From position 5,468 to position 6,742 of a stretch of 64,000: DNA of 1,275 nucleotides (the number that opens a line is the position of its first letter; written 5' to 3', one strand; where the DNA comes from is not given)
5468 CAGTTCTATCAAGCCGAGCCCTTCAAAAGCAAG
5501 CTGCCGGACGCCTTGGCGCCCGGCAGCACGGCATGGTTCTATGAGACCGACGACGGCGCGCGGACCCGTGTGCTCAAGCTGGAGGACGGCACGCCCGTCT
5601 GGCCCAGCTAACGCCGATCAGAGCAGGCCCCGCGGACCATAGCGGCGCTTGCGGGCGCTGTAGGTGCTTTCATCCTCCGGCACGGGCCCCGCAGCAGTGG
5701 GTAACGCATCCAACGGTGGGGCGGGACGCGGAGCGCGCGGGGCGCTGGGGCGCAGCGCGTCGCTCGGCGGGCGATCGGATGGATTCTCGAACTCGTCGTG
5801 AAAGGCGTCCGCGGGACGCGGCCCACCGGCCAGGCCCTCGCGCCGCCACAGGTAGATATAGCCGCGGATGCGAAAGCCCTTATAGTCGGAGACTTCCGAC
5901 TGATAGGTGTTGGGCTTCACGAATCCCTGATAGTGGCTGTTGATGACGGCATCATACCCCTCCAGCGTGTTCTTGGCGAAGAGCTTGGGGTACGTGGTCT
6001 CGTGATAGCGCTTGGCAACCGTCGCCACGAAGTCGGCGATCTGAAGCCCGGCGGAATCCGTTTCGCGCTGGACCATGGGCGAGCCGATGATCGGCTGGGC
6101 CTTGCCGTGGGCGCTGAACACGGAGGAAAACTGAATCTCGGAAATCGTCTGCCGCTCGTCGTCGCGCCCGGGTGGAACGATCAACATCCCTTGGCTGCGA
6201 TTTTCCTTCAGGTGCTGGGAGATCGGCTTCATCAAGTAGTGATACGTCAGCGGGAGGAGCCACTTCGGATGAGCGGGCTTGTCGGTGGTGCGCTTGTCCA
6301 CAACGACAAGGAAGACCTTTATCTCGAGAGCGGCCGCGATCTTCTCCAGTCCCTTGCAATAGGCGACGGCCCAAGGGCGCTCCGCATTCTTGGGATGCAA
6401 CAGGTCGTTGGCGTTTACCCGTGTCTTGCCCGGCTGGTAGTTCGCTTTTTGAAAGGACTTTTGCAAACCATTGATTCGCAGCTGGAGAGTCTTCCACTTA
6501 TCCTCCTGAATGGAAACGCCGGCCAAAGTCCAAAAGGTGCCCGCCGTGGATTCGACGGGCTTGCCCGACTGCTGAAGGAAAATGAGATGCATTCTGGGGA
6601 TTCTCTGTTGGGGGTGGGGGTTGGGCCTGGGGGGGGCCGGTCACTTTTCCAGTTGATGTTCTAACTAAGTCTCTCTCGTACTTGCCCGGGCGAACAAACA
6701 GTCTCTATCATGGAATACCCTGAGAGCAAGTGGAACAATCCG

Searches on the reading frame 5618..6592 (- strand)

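Call 65: search_protein_families(library=pfam, proteins=[window:5618-6592:-], max_evalue=0.01)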
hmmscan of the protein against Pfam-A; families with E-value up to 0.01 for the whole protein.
window:5618-6592:- (324 aa): 1 family
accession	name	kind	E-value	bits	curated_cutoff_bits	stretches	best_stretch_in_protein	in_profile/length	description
PF12686.12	DUF3800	-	0.0023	19.1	21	1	20-193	18-146/149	Protein of unknown function (DUF3800)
